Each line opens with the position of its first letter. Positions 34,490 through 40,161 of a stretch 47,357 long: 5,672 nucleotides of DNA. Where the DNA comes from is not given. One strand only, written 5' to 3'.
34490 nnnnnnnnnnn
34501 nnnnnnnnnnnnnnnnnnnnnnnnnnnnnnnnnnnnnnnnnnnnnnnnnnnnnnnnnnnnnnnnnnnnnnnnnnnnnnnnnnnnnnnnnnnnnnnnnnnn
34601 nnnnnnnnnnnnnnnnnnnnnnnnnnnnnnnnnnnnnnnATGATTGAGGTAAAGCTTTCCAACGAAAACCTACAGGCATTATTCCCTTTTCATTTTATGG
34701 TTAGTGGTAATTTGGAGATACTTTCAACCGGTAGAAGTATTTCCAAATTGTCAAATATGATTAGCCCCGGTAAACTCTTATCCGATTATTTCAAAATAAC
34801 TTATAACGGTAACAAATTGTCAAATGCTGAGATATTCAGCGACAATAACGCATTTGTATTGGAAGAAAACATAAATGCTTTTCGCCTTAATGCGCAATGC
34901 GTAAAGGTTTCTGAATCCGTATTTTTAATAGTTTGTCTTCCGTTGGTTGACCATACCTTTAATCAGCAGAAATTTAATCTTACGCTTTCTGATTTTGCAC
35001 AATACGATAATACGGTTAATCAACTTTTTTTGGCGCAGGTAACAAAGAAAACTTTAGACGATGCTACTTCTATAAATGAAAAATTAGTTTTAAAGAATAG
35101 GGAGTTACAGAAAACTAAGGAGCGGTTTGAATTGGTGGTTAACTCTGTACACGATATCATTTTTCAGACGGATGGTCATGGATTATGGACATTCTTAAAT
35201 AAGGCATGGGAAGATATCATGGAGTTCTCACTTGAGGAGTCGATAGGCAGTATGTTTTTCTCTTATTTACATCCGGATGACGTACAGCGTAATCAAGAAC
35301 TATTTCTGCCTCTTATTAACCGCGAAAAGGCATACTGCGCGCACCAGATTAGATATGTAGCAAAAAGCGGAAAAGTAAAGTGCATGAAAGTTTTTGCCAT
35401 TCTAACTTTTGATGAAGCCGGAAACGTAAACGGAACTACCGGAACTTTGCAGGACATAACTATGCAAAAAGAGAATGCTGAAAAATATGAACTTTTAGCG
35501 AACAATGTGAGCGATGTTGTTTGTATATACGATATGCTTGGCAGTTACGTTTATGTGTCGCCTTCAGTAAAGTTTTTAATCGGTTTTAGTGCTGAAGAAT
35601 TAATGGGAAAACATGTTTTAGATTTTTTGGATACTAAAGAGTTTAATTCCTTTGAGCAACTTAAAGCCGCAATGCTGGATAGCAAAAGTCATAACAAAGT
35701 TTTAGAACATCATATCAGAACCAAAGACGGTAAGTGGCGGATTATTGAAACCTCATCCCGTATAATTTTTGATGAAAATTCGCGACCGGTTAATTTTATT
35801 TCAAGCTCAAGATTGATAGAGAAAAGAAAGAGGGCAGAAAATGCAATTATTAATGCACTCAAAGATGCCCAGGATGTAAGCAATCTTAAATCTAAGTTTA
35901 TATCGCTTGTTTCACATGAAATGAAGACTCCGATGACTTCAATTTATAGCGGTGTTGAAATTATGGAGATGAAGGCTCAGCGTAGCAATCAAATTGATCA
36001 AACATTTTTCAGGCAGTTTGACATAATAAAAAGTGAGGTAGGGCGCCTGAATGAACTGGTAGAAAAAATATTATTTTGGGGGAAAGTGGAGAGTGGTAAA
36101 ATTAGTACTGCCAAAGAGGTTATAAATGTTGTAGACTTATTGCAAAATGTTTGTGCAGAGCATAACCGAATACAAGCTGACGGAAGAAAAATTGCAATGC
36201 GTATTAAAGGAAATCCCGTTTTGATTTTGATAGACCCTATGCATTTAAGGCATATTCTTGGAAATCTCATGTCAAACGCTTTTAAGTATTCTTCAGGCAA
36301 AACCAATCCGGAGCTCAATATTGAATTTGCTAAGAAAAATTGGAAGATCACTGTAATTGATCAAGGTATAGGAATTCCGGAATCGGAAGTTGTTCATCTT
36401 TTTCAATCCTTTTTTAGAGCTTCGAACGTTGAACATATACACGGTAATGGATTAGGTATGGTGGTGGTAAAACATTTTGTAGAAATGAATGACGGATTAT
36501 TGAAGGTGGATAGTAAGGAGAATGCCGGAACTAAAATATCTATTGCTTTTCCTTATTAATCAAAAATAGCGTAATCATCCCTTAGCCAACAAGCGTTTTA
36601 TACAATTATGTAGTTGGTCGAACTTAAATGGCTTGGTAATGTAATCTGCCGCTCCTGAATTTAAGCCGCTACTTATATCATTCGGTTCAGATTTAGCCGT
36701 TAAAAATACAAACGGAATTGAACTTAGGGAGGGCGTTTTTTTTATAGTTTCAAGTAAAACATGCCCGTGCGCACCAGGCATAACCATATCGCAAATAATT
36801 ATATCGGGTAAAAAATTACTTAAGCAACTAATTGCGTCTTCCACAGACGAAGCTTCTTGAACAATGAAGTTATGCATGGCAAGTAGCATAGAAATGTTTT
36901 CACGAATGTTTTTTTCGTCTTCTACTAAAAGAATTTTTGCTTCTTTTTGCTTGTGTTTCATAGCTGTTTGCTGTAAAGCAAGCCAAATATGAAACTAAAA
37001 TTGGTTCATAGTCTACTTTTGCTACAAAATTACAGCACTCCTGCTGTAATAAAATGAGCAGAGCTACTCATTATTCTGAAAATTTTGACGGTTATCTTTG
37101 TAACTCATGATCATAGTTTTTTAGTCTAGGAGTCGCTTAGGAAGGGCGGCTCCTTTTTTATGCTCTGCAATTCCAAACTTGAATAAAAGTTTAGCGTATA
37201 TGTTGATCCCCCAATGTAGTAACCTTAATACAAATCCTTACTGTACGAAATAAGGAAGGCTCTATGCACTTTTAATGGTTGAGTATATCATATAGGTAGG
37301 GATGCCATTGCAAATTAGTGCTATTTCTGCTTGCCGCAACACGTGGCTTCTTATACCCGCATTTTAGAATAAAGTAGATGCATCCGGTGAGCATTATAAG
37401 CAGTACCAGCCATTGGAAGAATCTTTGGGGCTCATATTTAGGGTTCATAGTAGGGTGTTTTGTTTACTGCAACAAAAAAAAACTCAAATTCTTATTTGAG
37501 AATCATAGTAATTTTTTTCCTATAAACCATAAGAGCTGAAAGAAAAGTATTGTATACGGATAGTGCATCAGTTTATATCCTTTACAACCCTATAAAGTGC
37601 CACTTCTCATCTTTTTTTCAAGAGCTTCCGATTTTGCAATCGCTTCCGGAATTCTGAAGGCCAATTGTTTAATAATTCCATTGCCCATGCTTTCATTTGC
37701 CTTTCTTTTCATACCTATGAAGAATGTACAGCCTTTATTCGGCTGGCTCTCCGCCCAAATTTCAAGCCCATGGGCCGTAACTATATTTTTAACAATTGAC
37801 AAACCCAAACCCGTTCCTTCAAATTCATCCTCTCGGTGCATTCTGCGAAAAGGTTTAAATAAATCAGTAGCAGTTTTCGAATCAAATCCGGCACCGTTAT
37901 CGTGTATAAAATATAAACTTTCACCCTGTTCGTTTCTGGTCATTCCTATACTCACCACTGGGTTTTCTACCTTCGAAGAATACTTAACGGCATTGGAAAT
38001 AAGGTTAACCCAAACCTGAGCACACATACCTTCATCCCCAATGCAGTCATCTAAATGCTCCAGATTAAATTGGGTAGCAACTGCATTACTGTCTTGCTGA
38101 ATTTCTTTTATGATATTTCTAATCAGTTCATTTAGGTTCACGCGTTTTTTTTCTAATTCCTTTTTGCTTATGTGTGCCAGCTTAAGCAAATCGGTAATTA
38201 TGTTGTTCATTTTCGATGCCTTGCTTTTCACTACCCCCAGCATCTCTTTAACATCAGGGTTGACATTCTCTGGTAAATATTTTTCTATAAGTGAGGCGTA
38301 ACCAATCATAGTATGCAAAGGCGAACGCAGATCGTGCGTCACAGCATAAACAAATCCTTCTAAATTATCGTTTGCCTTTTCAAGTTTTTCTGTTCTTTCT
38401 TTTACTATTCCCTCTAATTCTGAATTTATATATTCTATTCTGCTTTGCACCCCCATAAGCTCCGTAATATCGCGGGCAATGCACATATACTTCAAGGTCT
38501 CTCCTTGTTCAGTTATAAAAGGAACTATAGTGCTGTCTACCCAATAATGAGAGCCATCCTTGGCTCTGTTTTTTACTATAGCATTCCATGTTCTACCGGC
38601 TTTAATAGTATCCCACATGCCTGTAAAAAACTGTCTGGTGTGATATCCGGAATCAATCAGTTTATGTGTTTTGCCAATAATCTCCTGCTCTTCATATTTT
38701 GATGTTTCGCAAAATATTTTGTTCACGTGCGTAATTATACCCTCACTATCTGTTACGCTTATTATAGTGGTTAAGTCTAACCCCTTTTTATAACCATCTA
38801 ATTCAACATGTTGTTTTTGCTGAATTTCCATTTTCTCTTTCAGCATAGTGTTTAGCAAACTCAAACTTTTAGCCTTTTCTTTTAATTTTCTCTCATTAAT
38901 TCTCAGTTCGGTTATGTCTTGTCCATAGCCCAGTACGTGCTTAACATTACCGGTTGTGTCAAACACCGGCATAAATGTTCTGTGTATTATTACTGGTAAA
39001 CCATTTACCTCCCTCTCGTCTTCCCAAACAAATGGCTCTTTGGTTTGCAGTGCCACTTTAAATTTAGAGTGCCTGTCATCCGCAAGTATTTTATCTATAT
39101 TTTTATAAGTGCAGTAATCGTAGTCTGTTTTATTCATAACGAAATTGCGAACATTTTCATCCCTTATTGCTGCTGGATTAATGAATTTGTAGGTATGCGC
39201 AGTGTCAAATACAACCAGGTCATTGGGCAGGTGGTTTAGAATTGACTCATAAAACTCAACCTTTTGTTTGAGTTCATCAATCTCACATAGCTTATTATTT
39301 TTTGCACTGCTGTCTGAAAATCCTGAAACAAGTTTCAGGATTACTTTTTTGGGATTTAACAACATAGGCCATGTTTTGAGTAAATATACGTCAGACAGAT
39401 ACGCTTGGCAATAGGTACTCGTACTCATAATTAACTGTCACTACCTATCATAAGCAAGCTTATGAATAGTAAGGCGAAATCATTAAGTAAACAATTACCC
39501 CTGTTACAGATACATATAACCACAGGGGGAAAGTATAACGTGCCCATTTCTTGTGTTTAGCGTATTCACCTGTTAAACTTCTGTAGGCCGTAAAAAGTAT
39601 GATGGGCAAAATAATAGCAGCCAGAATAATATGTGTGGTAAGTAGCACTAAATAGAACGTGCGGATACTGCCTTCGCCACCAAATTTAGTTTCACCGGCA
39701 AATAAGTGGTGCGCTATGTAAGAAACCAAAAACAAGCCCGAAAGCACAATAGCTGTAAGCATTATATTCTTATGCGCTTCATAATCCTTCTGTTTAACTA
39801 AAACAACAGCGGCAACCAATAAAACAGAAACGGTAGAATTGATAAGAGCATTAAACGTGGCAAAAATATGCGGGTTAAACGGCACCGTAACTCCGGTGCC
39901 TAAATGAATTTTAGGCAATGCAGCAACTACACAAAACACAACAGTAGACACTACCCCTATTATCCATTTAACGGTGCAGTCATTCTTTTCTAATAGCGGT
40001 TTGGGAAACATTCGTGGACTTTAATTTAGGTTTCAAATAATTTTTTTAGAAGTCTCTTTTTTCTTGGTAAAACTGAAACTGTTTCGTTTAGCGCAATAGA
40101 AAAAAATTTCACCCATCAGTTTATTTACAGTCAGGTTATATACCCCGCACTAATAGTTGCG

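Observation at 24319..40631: A 20-bp dyad, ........-N4-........, occurs nine times, all in promoter regions of the 17-kb sensor island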

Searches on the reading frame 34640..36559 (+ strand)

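Call 6: search_protein_families(library=pfam, proteins=[window:34640-36559:+])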
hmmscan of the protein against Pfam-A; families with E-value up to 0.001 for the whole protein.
window:34640-36559:+ (639 aa): 8 families
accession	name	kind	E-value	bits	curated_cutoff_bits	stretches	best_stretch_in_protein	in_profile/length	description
PF00989.32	PAS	-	1e-23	83.9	22.6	2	161-273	1-113/113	PAS fold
PF08447.18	PAS_3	-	9.1e-23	80.8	25.6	2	304-388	2-87/89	PAS fold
PF02518.31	HATPase_c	-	5.2e-22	78.8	26.4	1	532-638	2-108/111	Histidine kinase-, DNA gyrase B-, and HSP90-like ATPase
PF08448.16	PAS_4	-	3.3e-18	66.4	23.1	2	288-396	2-108/110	PAS fold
PF13426.13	PAS_9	-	4.4e-15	56.3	27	1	292-387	2-95/103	PAS domain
PF00512.31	HisKA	-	2.2e-10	40.9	26.9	1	417-486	2-66/66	His Kinase A (phospho-acceptor) domain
PF07701.20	HNOBA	-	1.9e-09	37.8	23.4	1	5-54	2-52/216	Heme NO binding associated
PF13188.13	PAS_8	-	2.9e-05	24.3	21.8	0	161-220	1-59/65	PAS domain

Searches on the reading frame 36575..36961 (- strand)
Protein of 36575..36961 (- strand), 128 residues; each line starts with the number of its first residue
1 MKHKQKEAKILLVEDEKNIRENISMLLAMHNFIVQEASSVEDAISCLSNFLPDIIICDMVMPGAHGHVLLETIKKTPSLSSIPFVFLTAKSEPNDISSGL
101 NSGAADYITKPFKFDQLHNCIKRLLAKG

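Call 6: search_protein_families(library=pfam, proteins=[window:36575-36961:-])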
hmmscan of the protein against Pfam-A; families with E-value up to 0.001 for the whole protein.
window:36575-36961:- (128 aa): 1 family
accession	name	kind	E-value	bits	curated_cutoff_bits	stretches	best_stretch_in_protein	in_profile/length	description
PF00072.30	Response_reg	-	1.9e-26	92.8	30.2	1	10-121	1-110/111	Response regulator receiver domain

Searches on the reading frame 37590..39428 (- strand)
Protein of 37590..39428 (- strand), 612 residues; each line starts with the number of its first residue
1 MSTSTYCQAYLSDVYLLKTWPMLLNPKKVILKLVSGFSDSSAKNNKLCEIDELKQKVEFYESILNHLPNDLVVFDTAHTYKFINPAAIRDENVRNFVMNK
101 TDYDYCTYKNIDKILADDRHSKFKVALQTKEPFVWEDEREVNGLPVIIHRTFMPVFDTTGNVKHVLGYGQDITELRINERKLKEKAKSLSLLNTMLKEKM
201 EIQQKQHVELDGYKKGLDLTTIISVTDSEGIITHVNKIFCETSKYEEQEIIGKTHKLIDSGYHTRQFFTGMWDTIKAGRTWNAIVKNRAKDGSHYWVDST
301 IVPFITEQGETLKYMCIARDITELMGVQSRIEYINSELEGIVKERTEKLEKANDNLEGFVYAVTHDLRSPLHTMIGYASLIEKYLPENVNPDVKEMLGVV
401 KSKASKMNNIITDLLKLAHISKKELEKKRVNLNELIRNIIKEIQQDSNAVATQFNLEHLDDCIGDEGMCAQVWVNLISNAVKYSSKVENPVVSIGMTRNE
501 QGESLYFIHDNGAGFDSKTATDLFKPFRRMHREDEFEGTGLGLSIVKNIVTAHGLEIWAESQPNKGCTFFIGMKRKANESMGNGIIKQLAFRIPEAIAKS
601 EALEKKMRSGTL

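Call 6: search_protein_families(library=pfam, proteins=[window:37590-39428:-])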
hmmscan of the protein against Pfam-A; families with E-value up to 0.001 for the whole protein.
window:37590-39428:- (612 aa): 6 families
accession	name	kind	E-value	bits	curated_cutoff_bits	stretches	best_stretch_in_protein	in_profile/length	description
PF02518.31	HATPase_c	-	5.1e-20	72.4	26.4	1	465-573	2-107/111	Histidine kinase-, DNA gyrase B-, and HSP90-like ATPase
PF13426.13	PAS_9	-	1.3e-18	67.6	27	1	223-323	4-103/103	PAS domain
PF08448.16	PAS_4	-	2.2e-17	63.7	23.1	2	223-324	8-108/110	PAS fold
PF00989.32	PAS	-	2.3e-13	50.6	22.6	1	219-321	10-113/113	PAS fold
PF00512.31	HisKA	-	1.8e-11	44.3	26.9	1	357-420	3-63/66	His Kinase A (phospho-acceptor) domain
PF08447.18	PAS_3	-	2.4e-09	37.8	25.6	1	233-317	2-88/89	PAS fold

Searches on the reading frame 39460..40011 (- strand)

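Call 6: search_protein_families(library=pfam, proteins=[window:39460-40011:-])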
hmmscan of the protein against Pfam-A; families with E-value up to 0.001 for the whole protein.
window:39460-40011:- (183 aa): 1 family
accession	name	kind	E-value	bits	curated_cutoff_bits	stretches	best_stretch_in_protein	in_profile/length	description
PF04238.17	DUF420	-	7.2e-44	149.7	30.5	1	51-178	2-130/130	Protein of unknown function (DUF420)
